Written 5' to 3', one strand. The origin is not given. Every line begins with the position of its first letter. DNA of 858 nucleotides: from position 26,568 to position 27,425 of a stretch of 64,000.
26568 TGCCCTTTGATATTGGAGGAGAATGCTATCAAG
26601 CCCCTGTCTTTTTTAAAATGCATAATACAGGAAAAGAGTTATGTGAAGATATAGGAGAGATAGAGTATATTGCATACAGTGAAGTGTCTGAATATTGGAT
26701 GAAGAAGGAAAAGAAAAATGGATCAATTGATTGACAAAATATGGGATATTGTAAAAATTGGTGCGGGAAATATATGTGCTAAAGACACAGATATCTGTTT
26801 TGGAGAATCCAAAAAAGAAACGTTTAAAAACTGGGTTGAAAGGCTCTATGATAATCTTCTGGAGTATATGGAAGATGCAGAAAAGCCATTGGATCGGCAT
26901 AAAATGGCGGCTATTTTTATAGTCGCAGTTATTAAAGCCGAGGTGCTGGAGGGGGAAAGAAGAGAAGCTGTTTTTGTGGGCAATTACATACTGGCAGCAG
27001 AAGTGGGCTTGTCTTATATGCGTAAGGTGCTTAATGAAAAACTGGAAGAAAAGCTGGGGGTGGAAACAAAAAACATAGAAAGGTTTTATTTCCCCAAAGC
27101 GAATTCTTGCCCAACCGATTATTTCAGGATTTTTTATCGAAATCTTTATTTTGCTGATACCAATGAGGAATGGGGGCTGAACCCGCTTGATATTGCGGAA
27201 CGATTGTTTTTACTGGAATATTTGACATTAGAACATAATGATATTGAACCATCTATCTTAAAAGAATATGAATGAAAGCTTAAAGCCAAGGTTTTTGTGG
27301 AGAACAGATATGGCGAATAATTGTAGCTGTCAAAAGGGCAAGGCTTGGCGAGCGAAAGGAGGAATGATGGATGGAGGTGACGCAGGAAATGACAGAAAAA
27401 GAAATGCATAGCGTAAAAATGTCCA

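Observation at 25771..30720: Lower-GC 4.9 kb orphan cassette wedged between flagellin-glycosylation genes and the flagellin promoter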

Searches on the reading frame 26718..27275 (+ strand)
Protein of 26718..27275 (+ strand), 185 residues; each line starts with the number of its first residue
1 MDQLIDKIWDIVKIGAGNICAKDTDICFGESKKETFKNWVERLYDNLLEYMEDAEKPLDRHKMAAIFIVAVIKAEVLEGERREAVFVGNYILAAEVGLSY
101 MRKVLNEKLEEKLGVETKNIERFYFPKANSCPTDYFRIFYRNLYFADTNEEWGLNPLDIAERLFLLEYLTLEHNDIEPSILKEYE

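Call 4: search_protein_families(library=pfam, proteins=[window:26718-27275:+], max_evalue=1)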
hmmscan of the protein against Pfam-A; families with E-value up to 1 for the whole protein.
window:26718-27275:+ (185 aa): 0 families

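Call 5: search_protein_families(library=padloc, proteins=[window:26718-27275:+], max_evalue=1)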
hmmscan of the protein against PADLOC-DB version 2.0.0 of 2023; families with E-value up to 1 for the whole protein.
window:26718-27275:+ (185 aa): 0 families

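Call 6: search_protein_families(library=phrogs, proteins=[window:26718-27275:+], max_evalue=1)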
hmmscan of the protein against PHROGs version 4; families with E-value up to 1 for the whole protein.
window:26718-27275:+ (185 aa): 1 family
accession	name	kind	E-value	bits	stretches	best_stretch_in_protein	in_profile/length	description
phrog_29577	-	unknown function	0.21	12.3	1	30-120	59-148/179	-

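Call 7: search_protein_families(library=ncbifam, proteins=[window:26718-27275:+], max_evalue=1)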
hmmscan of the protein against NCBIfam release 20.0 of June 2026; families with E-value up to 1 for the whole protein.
window:26718-27275:+ (185 aa): 0 families

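Call 12: find_encoding_contigs(protein=window:26718-27275:+, flank=10000, max_places=10)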
Protein window:26718-27275:+ (185 aa): 23 contigs read that carry it; 10 places shown.
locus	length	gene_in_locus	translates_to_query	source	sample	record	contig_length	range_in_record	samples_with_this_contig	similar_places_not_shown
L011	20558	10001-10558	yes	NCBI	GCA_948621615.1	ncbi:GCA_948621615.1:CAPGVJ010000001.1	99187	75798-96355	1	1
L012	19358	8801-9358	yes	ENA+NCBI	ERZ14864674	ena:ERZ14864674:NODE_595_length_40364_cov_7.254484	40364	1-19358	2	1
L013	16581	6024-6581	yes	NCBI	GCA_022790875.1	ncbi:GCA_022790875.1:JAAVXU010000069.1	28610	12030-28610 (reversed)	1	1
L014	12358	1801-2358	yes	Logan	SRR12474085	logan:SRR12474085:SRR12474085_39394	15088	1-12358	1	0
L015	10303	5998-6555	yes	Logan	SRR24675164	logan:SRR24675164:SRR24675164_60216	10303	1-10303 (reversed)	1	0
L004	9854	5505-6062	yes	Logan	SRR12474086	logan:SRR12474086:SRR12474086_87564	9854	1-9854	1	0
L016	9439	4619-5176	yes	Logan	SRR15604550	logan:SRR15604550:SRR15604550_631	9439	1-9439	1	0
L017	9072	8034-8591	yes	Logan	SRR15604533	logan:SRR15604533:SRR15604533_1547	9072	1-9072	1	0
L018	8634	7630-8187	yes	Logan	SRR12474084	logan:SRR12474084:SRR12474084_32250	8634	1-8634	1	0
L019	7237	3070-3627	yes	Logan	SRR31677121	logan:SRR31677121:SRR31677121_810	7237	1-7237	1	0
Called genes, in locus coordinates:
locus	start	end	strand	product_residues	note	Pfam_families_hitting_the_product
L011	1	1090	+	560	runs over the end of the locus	PF09820:AAA-ATPase_like, PF08011:PDDEXK_9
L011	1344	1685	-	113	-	PF13560:HTH_31, PF01381:HTH_3, PF12844:HTH_19 (weak)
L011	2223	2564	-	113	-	PF13560:HTH_31, PF01381:HTH_3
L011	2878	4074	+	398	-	PF13524:Glyco_trans_1_2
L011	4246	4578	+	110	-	PF00535:Glycos_transf_2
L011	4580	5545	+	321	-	PF13489:Methyltransf_23, PF07021:MetW, PF13649:Methyltransf_25, PF13847:Methyltransf_31, PF08241:Methyltransf_11, PF08242:Methyltransf_12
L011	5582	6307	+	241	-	-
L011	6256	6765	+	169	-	PF00534:Glycos_transf_1, PF13692:Glyco_trans_1_4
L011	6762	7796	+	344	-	-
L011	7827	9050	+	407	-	PF13524:Glyco_trans_1_2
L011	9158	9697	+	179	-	-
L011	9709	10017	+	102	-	-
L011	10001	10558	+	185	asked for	-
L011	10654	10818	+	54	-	-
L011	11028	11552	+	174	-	-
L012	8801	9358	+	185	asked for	-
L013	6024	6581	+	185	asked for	-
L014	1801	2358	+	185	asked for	-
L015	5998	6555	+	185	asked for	-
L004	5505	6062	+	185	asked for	-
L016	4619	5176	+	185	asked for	-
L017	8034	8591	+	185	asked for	-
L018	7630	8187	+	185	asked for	-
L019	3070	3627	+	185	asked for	-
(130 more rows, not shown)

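Call 44: search_protein_representatives(protein=window:26718-27275:+)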
Query: 185 residues. Proteins with E-value up to 0.001 (for the whole library): 191; up to 1e-10: 111; up to 1e-30: 14. The best 150 are listed.
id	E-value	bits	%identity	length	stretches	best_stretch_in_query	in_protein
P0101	3.9e-50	186.8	53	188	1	4-184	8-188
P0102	5.3e-46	173.3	50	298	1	3-185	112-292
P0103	2.8e-45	171.0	63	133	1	51-183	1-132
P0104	3.4e-45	170.7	51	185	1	1-181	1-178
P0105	3.5e-39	151.1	46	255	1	2-184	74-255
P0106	9.0e-38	146.5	46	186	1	25-180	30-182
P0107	4.4e-36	141.0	46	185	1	2-183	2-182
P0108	4.5e-35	137.7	50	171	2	127-184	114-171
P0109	2.2e-34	135.5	43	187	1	1-182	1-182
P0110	5.7e-34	134.1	42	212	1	3-180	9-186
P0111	8.1e-33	130.4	42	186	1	2-183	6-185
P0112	5.7e-32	127.6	41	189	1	2-183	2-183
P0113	1.6e-31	126.1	41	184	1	2-184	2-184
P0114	6.2e-31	124.2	45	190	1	4-183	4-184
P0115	1.9e-30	122.6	40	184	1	5-183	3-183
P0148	1.4e-19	87.2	42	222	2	80-183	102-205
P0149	1.6e-19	87.1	36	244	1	35-181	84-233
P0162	5.1e-17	78.9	37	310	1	7-182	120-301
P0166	1.8e-16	77.1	38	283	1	7-184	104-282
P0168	4.1e-16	75.9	38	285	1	6-183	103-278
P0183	1.1e-14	71.3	35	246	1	8-175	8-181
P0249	7.0e-07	45.8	30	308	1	6-171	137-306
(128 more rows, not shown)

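Call 48: find_related_loci(query=A5, collection=metagenome_contigs, flank=8000)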
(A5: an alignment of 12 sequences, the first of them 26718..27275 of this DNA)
Query A5 (185 aa) in metagenome_contigs; peptide patterns used: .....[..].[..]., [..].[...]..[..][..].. (x = any residue, [..] = any of these).
102 stretches matched a pattern; 20 encode a relative of the query (tblastn E <= 1e-3); 20 distinct loci.
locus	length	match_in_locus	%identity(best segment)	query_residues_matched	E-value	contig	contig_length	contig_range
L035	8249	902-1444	55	1-184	6e-64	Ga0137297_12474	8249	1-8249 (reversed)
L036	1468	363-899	40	1-183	4e-36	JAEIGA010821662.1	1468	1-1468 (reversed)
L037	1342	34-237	84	118-185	2e-36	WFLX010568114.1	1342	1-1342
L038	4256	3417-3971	37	1-184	1e-31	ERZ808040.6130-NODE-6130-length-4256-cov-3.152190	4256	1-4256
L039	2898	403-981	33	3-181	9e-24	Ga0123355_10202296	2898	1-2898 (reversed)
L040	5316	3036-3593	33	2-183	8e-24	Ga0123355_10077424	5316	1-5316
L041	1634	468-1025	35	2-178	1e-23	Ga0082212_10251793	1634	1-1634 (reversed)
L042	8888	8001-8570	33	3-177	4e-21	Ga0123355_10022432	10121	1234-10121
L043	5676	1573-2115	35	15-183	1e-20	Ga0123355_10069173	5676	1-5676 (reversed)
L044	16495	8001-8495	35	5-171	8e-20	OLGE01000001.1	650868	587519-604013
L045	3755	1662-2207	31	2-180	3e-18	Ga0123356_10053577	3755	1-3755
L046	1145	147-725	32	37-182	6e-18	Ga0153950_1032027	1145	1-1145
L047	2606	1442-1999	29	1-183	8e-17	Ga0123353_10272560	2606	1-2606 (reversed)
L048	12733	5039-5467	32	50-182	1e-16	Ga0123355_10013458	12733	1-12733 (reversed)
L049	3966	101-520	35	49-181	1e-15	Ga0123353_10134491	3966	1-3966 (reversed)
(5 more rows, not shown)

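Call 53: find_homologous_proteins(query=A4, max_evalue=0.001)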
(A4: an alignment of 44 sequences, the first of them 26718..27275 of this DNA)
Query A4 (44 sequences) (185 aa, profile of the alignment): 127 proteins with E <= 0.001 among 6676 candidates; the best 120 are listed.
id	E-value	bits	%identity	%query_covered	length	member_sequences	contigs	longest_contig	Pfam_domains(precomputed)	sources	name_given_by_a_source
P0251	7.0e-70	253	44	99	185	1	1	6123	-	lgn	-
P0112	2.5e-69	251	39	99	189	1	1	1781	-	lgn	-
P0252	5.2e-69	250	40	99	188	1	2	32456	-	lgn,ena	-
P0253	7.4e-68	246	46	98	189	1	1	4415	-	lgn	-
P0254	7.7e-68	246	43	99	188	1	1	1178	-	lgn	-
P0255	1.7e-67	245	37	99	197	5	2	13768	-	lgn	-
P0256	2.3e-67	244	42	98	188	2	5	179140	-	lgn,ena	-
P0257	5.8e-67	243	40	99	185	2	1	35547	-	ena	-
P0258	7.0e-67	243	42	99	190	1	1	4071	-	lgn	-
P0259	1.9e-66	241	45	99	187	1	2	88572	-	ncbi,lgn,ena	-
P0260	2.9e-66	241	41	99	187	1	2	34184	-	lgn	-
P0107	4.6e-66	240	45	98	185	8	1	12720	-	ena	-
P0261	1.3e-65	239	41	99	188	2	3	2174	-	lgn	-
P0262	2.7e-65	238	43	99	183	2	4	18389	-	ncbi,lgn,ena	-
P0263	3.1e-65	237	39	99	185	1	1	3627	-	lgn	-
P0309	6.3e-61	223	51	99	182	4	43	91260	-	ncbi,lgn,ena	-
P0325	3.4e-59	218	71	100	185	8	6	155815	-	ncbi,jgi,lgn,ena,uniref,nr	ncbi:hypothetical protein NSB25_13820 [Acetatifactor muris]|jgi:hypothetical protein|uniref:Uncharac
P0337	4.6e-58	214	53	97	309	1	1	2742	-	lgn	-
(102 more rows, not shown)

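Call 54: find_encoding_contigs(protein=P0325, flank=8000, max_places=3)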
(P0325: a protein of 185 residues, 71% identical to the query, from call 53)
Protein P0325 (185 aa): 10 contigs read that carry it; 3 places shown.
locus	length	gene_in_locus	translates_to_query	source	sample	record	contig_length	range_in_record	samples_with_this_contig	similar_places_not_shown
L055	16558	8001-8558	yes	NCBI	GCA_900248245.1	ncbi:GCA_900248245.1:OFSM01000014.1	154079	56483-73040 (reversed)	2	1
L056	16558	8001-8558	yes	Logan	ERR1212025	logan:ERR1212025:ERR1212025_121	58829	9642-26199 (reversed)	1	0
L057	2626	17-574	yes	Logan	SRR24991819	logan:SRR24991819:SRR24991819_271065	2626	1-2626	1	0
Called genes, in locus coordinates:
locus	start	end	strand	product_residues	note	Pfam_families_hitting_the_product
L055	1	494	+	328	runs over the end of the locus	PF00535:Glycos_transf_2, PF10111:Glyco_tranf_2_2, PF13641:Glyco_tranf_2_3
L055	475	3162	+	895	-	-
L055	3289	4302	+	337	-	-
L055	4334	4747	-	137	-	PF12844:HTH_19, PF13560:HTH_31, PF01381:HTH_3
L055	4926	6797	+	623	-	PF13727:CoA_binding_3, PF01073:3Beta_HSD, PF01370:Epimerase, PF02719:Polysacc_synt_2, PF04321:RmlD_sub_bind, PF07993:NAD_binding_4 (faint), PF08659:KR (weak), PF16363:GDP_Man_Dehyd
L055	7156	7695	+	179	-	-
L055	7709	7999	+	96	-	-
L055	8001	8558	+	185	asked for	-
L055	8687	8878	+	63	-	-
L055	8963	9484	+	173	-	PF02357:NusG, PF00467:KOW (faint)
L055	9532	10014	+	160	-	PF17836:PglD_N, PF00132:Hexapep (faint), PF25087:GMPPB_C (weak)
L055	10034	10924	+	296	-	PF02397:Bac_transf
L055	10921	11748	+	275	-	PF01370:Epimerase, PF04321:RmlD_sub_bind, PF02719:Polysacc_synt_2 (weak), PF07993:NAD_binding_4 (faint), PF01073:3Beta_HSD, PF13460:NAD_binding_10, PF16363:GDP_Man_Dehyd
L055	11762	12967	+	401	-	PF13439:Glyco_transf_4, PF13579:Glyco_trans_4_4 (weak), PF00534:Glycos_transf_1, PF13692:Glyco_trans_1_4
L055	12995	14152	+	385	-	PF01507:PAPS_reduct (weak)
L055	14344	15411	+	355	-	-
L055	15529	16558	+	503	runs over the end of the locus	PF14296:O-ag_pol_Wzy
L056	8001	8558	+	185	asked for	-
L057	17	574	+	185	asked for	-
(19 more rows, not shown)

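Call 55: find_encoding_contigs(protein=P0309, flank=8000, max_places=3)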
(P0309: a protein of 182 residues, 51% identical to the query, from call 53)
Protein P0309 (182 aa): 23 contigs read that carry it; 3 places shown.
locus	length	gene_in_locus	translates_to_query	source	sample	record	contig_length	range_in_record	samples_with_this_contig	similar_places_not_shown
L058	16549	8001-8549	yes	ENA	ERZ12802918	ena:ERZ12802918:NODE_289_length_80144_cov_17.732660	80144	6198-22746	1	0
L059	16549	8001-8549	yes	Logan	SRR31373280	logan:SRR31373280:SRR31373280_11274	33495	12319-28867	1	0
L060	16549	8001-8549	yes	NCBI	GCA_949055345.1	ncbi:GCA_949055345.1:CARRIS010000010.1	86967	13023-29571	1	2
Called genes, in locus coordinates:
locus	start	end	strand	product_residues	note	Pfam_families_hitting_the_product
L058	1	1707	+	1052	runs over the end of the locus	PF19753:DUF6240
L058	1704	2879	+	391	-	PF00669:Flagellin_N, PF00700:Flagellin_C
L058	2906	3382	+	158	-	PF02561:FliS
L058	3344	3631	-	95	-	PF10704:DUF2508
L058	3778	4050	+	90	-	PF07441:BofA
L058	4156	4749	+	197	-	PF01478:Peptidase_A24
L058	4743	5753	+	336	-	PF21194:TadZ-like_ARD (weak)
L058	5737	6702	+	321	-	PF00437:T2SSE, PF27713:UCP018868 (weak)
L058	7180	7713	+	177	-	-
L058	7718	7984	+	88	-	-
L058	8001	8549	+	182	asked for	-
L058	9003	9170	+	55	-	-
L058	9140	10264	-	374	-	-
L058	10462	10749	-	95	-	-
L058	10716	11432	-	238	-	-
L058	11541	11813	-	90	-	PF18839:LPD24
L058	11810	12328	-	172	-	PF00226:DnaJ (weak)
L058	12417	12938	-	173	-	-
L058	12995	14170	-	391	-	PF03235:GmrSD_N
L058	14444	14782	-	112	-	PF00436:SSB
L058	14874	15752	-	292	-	PF18941:DUF5688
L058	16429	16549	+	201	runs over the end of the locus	-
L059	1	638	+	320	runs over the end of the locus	PF19789:DUF6273 (weak)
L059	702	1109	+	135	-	-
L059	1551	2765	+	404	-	PF00078:RVT_1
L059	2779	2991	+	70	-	-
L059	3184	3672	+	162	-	-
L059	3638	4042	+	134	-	-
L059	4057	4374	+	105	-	PF09682:Phage_holin_6_1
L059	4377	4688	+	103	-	PF07264:EI24 (faint)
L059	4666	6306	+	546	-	PF25309:ELLD, PF08239:SH3_3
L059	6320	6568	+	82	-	-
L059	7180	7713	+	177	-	-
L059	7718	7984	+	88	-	-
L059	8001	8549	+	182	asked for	-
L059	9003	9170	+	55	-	-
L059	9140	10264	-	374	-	-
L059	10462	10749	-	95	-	-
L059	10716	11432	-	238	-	-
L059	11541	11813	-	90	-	PF18839:LPD24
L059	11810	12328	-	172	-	PF00226:DnaJ (weak)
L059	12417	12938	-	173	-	-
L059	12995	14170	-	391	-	PF03235:GmrSD_N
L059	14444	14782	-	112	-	PF00436:SSB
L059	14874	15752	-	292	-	PF18941:DUF5688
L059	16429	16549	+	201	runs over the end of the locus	-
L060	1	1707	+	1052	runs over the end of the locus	PF19753:DUF6240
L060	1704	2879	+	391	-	PF00669:Flagellin_N, PF00700:Flagellin_C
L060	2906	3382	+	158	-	PF02561:FliS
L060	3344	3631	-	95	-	PF10704:DUF2508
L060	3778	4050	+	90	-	PF07441:BofA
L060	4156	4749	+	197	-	PF01478:Peptidase_A24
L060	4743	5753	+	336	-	PF21194:TadZ-like_ARD (weak)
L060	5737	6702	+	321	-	PF00437:T2SSE, PF27713:UCP018868 (weak)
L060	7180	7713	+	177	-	-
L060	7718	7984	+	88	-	-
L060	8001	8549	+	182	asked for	-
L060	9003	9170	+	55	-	-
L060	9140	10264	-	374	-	-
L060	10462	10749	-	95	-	-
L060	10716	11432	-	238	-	-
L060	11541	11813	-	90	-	PF18839:LPD24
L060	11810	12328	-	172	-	PF00226:DnaJ (weak)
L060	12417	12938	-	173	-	-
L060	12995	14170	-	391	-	PF03235:GmrSD_N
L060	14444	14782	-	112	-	PF00436:SSB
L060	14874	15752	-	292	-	PF18941:DUF5688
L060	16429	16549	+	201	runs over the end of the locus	-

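Call 59: search_solved_structures(query=A6, max_evalue=10)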
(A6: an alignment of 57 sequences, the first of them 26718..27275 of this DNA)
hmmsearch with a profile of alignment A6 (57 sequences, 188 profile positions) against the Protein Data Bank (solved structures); distinct sequences matched with E-value up to 10: 0.

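Call 61: search_protein_families(library=pfam, proteins=[L035:1576-3369:+, L035:3391-3900:+, L035:3919-6798:+, L035:7668-8108:+, L038:682-1374:+, L038:1361-2416:+, L038:2684-3394:+, L044:4950-5789:+, L044:6395-7171:+, L044:7205-7984:+], max_evalue=0.01)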
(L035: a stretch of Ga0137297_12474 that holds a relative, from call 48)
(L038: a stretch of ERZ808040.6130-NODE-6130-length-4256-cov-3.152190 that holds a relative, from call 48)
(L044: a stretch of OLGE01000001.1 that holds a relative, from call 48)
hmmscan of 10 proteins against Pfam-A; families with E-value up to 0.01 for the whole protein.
L035:1576-3369:+ (597 aa): 1 family
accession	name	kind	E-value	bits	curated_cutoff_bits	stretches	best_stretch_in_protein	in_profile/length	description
PF01326.24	PPDK_N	-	2.4e-23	83.4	27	1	65-268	88-311/328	Pyruvate phosphate dikinase, AMP/ATP-binding domain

L035:3391-3900:+ (169 aa): 0 families

L035:3919-6798:+ (959 aa): 0 families

L035:7668-8108:+ (146 aa): 1 family
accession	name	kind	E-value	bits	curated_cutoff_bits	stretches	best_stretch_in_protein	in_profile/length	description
PF06114.19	Peptidase_M78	-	0.00014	22.1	22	1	27-98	30-94/123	IrrE N-terminal-like domain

L038:682-1374:+ (231 aa): 4 families
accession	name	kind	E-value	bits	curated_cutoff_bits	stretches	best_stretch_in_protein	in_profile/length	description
PF13649.12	Methyltransf_25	-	1.1e-10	42.5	27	1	33-118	1-94/97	Methyltransferase domain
PF08241.18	Methyltransf_11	-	2.1e-10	41.6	21.2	1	36-124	3-94/95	Methyltransferase domain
PF01564.23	Spermine_synth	-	0.00038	20.5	22.9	1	28-144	17-126/186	Spermine/spermidine synthase domain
PF01209.24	Ubie_methyltran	-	0.0019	18.1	20.1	1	26-129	45-155/233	ubiE/COQ5 methyltransferase family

L038:1361-2416:+ (352 aa): 2 families
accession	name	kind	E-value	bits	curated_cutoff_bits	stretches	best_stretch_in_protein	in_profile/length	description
PF05014.21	Nuc_deoxyrib_tr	-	6.8e-19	68.6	28.8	2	14-129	1-103/117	Nucleoside 2-deoxyribosyltransferase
PF15891.11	Nuc_deoxyri_tr2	-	9.3e-05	23.2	30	0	42-125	28-104/105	Nucleoside 2-deoxyribosyltransferase like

L038:2684-3394:+ (237 aa): 1 family
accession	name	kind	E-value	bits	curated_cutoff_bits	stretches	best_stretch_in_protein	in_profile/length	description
PF13271.11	DUF4062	-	7.3e-28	97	24.7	1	6-87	1-82/82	Domain of unknown function (DUF4062)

L044:4950-5789:+ (280 aa): 1 family
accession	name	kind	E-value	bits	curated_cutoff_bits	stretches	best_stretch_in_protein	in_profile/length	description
PF08843.17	AbiEii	-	2.3e-42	146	22.5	1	33-266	1-235/238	Nucleotidyl transferase AbiEii toxin, Type IV TA system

L044:6395-7171:+ (259 aa): 2 families
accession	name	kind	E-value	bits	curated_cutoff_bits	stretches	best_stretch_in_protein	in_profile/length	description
PF13091.12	PLDc_2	-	2.7e-22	79.5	27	1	127-249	2-131/132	PLD-like domain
PF07894.18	SACK1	-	1e-11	45.4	21.4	1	121-251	125-270/274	Scaffolding anchor of CK1 domain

L044:7205-7984:+ (260 aa): 2 families
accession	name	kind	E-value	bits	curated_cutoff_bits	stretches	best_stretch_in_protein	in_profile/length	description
PF00335.26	Tetraspanin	-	0.0031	17.6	32.1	1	138-223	31-116/225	Tetraspanin family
PF20990.2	DUF2207_C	-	0.0043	17.2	33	1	115-216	102-200/247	Predicted membrane protein (DUF2207) C-terminal domain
